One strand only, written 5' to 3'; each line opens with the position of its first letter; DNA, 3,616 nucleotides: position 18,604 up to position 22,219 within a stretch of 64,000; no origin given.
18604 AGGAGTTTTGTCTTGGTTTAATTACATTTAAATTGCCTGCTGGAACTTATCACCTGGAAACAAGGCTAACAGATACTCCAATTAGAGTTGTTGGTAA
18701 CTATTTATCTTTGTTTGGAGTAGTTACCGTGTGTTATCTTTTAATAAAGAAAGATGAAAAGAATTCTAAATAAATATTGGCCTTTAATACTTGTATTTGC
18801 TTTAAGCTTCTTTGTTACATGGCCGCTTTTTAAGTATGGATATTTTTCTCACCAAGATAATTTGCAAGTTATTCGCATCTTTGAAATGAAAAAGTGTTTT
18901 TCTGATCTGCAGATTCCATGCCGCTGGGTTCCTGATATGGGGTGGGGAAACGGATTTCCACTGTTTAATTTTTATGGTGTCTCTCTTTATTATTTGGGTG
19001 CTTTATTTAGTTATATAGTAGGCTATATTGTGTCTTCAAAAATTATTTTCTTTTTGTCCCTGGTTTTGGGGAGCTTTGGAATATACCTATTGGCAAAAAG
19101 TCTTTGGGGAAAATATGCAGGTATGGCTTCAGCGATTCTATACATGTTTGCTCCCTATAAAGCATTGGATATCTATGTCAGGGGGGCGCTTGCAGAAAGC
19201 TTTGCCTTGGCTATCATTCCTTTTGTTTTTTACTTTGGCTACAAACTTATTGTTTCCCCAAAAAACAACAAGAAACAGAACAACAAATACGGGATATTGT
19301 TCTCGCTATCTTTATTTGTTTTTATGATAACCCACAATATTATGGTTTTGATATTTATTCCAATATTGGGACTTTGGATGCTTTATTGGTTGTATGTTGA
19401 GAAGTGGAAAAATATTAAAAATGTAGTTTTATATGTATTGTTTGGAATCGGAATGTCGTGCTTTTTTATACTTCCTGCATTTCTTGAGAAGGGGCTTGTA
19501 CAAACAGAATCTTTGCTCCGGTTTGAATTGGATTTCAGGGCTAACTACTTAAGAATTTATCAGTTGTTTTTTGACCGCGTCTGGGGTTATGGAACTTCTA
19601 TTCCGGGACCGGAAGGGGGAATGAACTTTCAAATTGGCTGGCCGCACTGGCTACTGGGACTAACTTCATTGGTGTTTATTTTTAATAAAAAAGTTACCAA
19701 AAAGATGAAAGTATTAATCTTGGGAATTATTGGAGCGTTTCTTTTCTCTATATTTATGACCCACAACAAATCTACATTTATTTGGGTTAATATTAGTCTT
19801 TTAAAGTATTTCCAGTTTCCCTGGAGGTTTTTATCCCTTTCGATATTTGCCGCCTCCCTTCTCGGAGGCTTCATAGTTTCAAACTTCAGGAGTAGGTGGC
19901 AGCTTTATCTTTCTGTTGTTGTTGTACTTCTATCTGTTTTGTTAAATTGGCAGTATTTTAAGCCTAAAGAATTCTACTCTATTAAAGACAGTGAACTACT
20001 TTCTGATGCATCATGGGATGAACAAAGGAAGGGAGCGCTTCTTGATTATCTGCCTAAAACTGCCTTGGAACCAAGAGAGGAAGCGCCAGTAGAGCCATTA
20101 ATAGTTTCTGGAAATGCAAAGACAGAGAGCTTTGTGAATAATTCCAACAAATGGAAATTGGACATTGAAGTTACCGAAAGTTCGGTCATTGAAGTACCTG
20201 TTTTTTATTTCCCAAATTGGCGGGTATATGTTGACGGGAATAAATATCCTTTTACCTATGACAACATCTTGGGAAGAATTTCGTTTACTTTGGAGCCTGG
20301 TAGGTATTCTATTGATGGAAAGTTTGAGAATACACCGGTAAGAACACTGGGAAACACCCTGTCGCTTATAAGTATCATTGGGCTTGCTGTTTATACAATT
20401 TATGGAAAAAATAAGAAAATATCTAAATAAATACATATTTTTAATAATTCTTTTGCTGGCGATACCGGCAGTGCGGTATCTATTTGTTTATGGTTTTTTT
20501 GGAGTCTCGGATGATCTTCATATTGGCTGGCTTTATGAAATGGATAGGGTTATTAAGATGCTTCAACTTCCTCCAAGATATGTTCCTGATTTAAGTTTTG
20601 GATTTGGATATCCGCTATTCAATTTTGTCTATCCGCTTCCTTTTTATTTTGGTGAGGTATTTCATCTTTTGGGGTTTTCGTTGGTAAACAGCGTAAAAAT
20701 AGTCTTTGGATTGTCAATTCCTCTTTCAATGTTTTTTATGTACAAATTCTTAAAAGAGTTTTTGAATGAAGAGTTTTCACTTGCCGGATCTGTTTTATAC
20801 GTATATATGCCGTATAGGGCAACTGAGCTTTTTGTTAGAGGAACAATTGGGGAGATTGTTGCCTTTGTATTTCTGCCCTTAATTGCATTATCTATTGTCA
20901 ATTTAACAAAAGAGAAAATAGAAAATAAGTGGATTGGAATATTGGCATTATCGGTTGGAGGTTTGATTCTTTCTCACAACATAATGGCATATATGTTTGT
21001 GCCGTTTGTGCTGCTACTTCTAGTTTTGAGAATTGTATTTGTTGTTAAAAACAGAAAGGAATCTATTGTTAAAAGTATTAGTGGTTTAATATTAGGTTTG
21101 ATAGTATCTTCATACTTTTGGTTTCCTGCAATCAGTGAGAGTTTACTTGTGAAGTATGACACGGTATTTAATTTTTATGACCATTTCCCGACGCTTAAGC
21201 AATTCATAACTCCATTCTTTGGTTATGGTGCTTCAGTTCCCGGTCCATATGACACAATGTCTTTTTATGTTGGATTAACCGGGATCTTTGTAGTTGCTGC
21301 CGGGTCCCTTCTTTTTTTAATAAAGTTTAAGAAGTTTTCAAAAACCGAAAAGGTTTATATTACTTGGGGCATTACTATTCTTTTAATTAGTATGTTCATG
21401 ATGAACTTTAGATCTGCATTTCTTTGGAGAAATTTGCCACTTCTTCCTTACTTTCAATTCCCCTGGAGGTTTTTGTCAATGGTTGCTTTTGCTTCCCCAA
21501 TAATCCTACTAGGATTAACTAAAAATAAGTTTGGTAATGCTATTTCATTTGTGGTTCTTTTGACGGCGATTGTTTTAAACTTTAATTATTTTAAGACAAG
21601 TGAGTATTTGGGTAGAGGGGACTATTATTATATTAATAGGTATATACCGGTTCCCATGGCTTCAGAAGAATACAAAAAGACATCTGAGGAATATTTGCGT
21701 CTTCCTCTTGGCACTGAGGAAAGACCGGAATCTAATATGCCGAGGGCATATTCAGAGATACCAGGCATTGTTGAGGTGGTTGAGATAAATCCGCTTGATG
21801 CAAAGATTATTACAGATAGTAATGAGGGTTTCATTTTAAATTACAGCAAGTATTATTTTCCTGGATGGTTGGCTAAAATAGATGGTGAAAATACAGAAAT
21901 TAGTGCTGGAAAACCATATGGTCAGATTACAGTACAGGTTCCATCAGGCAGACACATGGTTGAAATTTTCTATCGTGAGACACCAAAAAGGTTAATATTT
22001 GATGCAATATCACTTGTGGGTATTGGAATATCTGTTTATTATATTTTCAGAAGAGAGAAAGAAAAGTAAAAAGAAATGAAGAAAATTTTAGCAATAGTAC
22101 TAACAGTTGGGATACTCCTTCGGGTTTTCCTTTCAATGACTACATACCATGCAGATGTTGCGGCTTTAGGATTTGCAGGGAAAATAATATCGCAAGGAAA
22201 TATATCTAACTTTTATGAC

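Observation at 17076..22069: Tandem triplication of YfhO-like/PTPS-related GT-C genes with translationally coupled junctions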

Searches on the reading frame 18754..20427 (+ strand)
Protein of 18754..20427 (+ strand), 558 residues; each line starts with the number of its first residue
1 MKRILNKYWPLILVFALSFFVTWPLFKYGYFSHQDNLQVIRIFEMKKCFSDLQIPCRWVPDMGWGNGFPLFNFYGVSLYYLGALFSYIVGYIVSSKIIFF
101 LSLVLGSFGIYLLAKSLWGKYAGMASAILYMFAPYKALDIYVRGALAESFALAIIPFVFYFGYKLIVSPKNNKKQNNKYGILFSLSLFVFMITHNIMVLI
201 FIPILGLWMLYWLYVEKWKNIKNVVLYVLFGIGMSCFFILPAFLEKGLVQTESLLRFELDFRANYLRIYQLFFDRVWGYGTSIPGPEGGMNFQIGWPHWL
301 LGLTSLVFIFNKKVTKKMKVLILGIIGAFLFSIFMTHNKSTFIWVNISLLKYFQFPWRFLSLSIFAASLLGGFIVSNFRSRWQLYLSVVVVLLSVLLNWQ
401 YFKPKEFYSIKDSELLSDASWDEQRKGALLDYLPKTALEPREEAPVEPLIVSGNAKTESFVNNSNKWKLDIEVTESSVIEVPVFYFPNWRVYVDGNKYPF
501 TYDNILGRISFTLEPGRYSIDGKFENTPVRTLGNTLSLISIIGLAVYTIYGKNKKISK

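Call 5: search_protein_families(library=pfam, proteins=[window:18754-20427:+], max_evalue=0.01)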
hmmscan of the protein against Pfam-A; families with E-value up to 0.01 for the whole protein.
window:18754-20427:+ (558 aa): 1 family
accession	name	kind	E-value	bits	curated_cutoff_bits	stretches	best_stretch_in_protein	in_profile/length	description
PF10131.15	PTPS_related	-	1.4e-07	30.8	26.4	1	71-419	1-324/621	6-pyruvoyl-tetrahydropterin synthase related domain; membrane protein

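Call 6: search_protein_families(library=ncbifam, proteins=[window:18754-20427:+], max_evalue=0.01)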
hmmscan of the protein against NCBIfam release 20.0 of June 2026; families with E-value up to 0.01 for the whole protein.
window:18754-20427:+ (558 aa): 0 families

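Call 25: find_homologous_proteins(query=window:18754-20427:+)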
Query window:18754-20427:+ (558 aa): 2542 proteins with E <= 0.001 among 8000 candidates; the best 120 are listed.
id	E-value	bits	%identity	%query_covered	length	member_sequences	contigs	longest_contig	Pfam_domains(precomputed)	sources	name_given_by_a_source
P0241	0.0e+0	1250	99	100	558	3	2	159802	PF10131.16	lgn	-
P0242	0.0e+0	1038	80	100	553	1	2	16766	PF10131.16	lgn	-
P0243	2.7e-285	966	74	99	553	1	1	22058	-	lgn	-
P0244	7.0e-272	921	70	100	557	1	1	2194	PF10131.16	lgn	-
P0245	4.7e-270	915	69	99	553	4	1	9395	PF10131.16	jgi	-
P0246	8.4e-268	908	68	99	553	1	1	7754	PF10131.16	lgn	-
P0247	1.3e-266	904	68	99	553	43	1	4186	PF10131.16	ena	-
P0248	6.5e-265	898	69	99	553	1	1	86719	PF10131.16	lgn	-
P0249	6.0e-264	895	68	99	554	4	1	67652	PF10131.16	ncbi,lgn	-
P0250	2.7e-263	893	68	100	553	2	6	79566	PF10131.16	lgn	-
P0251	5.5e-259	879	67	99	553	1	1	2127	PF10131.16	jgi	jgi:hypothetical protein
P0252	1.3e-257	874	66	99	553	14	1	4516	PF10131.16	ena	-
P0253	1.3e-255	868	66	100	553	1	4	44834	PF10131.16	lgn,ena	-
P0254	1.5e-255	867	65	99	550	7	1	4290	PF10131.16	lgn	-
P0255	7.9e-255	865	66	100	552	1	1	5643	PF10131.16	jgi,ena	jgi:hypothetical protein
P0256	1.7e-254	864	66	99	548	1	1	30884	PF10131.16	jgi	-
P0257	1.8e-253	860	66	99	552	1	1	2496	PF10131.16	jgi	-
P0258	7.8e-252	855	66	97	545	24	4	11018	PF10131.16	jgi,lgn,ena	-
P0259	3.6e-249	846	65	99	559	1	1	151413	PF10131.16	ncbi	-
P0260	3.1e-247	840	63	99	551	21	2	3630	PF10131.16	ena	-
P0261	5.1e-246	836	64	100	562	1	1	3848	PF10131.16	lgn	-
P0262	6.7e-246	835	64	99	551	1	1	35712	PF10131.16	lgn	-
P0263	6.1e-245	832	64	100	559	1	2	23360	PF10131.16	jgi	-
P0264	1.1e-244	831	64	99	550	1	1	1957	PF10131.16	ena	-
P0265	1.4e-243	828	65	99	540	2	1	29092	PF10131.16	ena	-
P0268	8.0e-243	825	63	97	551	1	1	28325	PF10131.16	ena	-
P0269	9.3e-243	825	64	99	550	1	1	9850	PF10131.16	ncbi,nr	ncbi:MAG: 6-pyruvoyl-tetrahydropterin synthase-related protein [bacterium]|nr:6-pyruvoyl-tetrahydrop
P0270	1.1e-240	818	68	92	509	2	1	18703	PF10131.16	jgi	jgi:hypothetical protein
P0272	6.3e-240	816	63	100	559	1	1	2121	PF10131.16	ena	-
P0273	2.1e-238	811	64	99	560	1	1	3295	PF10131.16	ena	-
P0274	1.2e-236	805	63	98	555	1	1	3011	PF10131.16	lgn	-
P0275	2.9e-235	800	64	97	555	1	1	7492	PF10131.16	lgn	-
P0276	3.7e-234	797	63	99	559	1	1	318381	PF10131.16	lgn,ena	-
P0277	6.9e-234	796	63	99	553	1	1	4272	PF10131.16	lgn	-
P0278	1.2e-233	795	62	98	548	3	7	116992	PF10131.16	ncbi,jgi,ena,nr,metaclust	ncbi:MAG TPA: 6-pyruvoyl-tetrahydropterin synthase-related protein [Patescibacteria group bacterium]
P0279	1.5e-232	791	60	100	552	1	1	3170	PF10131.16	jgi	jgi:hypothetical protein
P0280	6.4e-231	786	62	97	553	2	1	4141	PF10131.16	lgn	-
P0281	7.5e-231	786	61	99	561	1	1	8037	PF10131.16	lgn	-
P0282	6.0e-229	780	62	97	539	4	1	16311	PF10131.16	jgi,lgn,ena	-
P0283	2.8e-228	777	66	89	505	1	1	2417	PF10131.16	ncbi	-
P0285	2.7e-227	774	61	99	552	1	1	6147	PF10131.16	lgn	-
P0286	4.9e-227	773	61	99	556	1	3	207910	PF10131.16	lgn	-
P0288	4.1e-226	770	61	97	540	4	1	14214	PF10131.16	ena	-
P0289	5.6e-226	770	59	99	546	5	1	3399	PF10131.16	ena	-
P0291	6.3e-225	766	61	98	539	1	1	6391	PF10131.16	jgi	jgi:hypothetical protein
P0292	6.7e-225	766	62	94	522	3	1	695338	PF10131.16,PF09586.17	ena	-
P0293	7.9e-225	766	61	98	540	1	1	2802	PF10131.16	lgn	-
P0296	4.8e-224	763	62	96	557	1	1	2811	PF10131.16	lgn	-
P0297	1.2e-223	762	60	100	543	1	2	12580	PF10131.16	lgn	-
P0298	1.4e-223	762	60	98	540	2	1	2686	PF10131.16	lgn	-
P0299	1.5e-223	762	60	97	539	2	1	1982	PF10131.16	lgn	-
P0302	7.1e-223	759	62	97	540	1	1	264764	PF10131.16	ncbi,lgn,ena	-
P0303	7.2e-223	759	60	99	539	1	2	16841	PF10131.16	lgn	-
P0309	6.0e-221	753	58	96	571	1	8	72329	PF10131.16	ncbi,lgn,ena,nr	ncbi:hypothetical protein ISR94_01305 [Candidatus Microgenomates bacterium]|nr:hypothetical protein 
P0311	1.3e-220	752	60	99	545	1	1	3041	PF10131.16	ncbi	-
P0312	3.9e-220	750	58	98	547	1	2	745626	PF10131.16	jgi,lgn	jgi:hypothetical protein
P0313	6.7e-220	750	60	99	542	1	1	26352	PF10131.16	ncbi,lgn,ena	-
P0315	1.2e-218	745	59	98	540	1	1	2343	PF10131.16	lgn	-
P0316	1.5e-218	745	60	99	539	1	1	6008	PF10131.16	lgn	-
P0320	8.6e-218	743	61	96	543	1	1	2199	PF10131.16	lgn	-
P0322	8.6e-217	739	59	100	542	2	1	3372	PF10131.16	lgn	-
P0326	3.6e-215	734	59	99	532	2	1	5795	PF10131.16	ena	-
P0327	3.5e-214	731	65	89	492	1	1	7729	PF10131.16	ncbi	-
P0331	4.1e-211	721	59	97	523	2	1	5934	PF10131.16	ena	-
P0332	1.8e-210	719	58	99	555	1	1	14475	PF10131.16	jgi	-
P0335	1.9e-208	712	58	99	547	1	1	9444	PF10131.16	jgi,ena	-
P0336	3.7e-208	711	60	93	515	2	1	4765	PF10131.16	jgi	jgi:ABC-type multidrug transport system fused ATPase/permease subunit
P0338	2.8e-207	708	59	96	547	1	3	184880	PF10131.16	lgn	-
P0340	5.0e-204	697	57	97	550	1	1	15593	PF10131.16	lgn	-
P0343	3.2e-202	691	56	100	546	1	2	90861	PF10131.16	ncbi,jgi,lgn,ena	-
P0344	3.7e-202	691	60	91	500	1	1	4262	PF10131.16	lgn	-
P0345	1.4e-201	689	57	98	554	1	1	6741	PF10131.16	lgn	-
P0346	2.6e-201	688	57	99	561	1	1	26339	PF10131.16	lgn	-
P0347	9.0e-201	686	54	100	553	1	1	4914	PF10131.16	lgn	-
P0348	3.0e-200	685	53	100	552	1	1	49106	PF10131.16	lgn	-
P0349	9.4e-200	683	54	100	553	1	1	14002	PF10131.16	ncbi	-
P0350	5.1e-199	681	52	100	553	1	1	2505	PF10131.16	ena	-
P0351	8.1e-199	680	54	100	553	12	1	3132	PF10131.16,PF02516.21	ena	-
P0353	3.7e-198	678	55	100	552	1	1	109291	PF10131.16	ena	-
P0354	2.7e-197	675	54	96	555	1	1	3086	PF10131.16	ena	-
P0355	3.0e-197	675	55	100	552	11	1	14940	PF10131.16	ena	-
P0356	6.1e-197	674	53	99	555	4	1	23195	PF10131.16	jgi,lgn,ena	-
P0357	3.7e-196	671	55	100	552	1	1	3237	PF10131.16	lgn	-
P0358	3.8e-196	671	53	100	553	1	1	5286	PF10131.16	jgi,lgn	jgi:hypothetical protein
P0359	4.7e-196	671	55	100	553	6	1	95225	PF10131.16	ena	-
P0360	1.2e-195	670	54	96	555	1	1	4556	PF10131.16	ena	-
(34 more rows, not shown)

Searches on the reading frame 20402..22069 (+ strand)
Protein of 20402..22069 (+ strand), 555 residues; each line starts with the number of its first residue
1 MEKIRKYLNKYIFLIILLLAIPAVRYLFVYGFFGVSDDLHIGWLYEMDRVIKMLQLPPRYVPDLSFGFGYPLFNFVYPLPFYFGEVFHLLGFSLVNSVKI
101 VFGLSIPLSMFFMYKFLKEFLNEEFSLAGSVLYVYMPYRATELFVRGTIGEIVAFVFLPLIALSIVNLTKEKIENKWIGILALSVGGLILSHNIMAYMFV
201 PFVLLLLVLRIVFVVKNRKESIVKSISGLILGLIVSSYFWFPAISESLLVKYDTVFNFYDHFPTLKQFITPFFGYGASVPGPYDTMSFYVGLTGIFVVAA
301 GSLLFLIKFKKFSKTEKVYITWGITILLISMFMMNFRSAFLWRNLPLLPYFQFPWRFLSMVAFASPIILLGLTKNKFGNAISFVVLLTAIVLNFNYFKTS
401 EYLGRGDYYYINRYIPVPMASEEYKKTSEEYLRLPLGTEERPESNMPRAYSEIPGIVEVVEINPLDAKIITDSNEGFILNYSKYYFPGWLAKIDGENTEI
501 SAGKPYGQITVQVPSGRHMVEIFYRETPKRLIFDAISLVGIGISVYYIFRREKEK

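Call 5: search_protein_families(library=pfam, proteins=[window:20402-22066:+], max_evalue=0.01)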
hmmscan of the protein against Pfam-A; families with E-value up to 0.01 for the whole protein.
window:20402-22066:+ (555 aa): 2 families
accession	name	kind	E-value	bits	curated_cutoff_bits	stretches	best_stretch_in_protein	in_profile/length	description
PF13231.12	PMT_2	-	2.7e-05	24.9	26.1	1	78-217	4-140/160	Dolichyl-phosphate-mannose-protein mannosyltransferase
PF20176.3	DUF6541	-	0.0043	15.8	29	1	103-362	191-438/646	Family of unknown function (DUF6541)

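Call 6: search_protein_families(library=ncbifam, proteins=[window:20402-22066:+], max_evalue=0.01)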
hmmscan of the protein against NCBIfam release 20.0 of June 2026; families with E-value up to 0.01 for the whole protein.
window:20402-22066:+ (555 aa): 0 families

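Call 24: find_homologous_proteins(query=window:20402-22066:+)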
Query window:20402-22066:+ (555 aa): 732 proteins with E <= 0.001 among 8000 candidates; the best 120 are listed.
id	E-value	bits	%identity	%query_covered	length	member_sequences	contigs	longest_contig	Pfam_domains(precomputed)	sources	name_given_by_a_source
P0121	0.0e+0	1216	100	100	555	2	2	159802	-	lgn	-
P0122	6.4e-271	918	74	99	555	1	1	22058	PF10131.16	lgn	-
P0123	1.4e-269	914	72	99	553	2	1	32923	PF10131.16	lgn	-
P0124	2.8e-269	913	71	100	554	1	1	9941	PF10131.16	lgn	-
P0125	1.9e-268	910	71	100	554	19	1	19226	-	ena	-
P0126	9.9e-268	908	71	100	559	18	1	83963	PF10131.16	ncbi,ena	-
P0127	1.2e-267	908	72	100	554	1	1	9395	-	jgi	-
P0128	2.2e-267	907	72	100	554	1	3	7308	-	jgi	-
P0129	3.2e-267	906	72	99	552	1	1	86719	-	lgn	-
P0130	1.1e-265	901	72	99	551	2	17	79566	PF10131.16,PF13231.13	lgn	-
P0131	6.0e-265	899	72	99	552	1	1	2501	PF10131.16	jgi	jgi:hypothetical protein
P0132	1.8e-264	897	71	100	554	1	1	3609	-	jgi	-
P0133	2.2e-263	894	70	99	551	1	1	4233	-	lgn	-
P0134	2.5e-263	893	70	99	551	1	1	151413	-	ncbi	-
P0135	3.8e-263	893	70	100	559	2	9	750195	PF10131.16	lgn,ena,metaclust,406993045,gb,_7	metaclust:\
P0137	6.5e-263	892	71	99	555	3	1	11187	PF10131.16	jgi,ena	-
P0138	1.1e-262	891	70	100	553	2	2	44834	PF10131.16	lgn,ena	-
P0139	7.1e-262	889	69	100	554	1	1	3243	PF10131.16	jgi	jgi:hypothetical protein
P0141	6.6e-260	882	69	98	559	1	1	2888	PF10131.16,PF20176.4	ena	-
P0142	6.8e-259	879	71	97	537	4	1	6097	PF10131.16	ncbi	ncbi:MAG: hypothetical protein UT96_C0046G0006, partial [Candidatus Woesebacteria bacterium GW2011_G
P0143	3.2e-258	876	70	99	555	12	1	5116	PF10131.16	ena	-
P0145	2.6e-256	870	68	100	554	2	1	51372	PF10131.16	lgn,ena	-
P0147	1.1e-253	862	68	100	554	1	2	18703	PF10131.16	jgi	jgi:hypothetical protein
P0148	4.2e-253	860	67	100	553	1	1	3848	PF10131.16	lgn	-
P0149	1.0e-252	858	68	100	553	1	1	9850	PF10131.16,PF20176.4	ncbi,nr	ncbi:MAG: 6-pyruvoyl-tetrahydropterin synthase-related protein [bacterium]|nr:6-pyruvoyl-tetrahydrop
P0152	1.5e-245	835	66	99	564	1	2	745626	PF10131.16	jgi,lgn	jgi:hypothetical protein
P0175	3.6e-232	790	65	99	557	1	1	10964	PF10131.16,PF13231.13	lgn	-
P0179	1.8e-228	778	64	100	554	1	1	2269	PF10131.16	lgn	-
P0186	3.8e-226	771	62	100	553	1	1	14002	PF10131.16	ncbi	-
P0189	4.6e-225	767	62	100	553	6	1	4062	PF10131.16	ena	-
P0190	1.0e-224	766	63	100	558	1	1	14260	PF10131.16,PF13231.13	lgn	-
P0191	3.1e-224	764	63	96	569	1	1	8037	PF10131.16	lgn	-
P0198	3.8e-223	761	62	100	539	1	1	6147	PF10131.16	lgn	-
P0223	7.2e-219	747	59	100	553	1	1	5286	PF10131.16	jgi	jgi:hypothetical protein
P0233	1.3e-214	733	58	100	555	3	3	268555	PF10131.16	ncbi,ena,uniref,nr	ncbi:hypothetical protein A2V61_04385 [Candidatus Woesebacteria bacterium RBG_19FT_COMBO_47_8]|unire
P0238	4.0e-209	714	59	97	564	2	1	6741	PF10131.16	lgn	-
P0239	6.8e-208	710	58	100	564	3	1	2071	PF10131.16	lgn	-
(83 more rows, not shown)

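Call 60: find_encoding_contigs(protein=window:20402-22069:+, flank=2000, max_places=3)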
Protein window:20402-22069:+ (555 aa): 10 contigs read that carry it; 3 places shown.
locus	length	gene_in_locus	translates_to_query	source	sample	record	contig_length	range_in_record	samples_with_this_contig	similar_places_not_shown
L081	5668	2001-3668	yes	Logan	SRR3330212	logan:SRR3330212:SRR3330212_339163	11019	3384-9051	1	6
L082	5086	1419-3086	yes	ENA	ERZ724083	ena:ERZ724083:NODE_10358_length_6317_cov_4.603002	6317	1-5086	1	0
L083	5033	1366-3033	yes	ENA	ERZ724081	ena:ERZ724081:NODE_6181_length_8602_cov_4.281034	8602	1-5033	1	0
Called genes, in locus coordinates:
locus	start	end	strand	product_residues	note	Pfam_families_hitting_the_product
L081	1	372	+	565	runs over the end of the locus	PF10131:PTPS_related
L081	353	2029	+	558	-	PF10131:PTPS_related (weak)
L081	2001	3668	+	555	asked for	-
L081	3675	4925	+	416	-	PF09594:GT87 (weak), PF05007:Mannosyl_trans (weak)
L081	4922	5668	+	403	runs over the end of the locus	PF09594:GT87 (weak)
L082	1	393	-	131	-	?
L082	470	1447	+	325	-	-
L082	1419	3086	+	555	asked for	-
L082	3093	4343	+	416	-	PF09594:GT87 (weak), PF05007:Mannosyl_trans (weak)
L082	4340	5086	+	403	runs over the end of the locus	PF09594:GT87 (weak)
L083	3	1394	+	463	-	?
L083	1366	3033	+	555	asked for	-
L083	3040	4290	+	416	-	PF09594:GT87 (weak), PF05007:Mannosyl_trans (weak)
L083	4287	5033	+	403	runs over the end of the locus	PF09594:GT87 (weak)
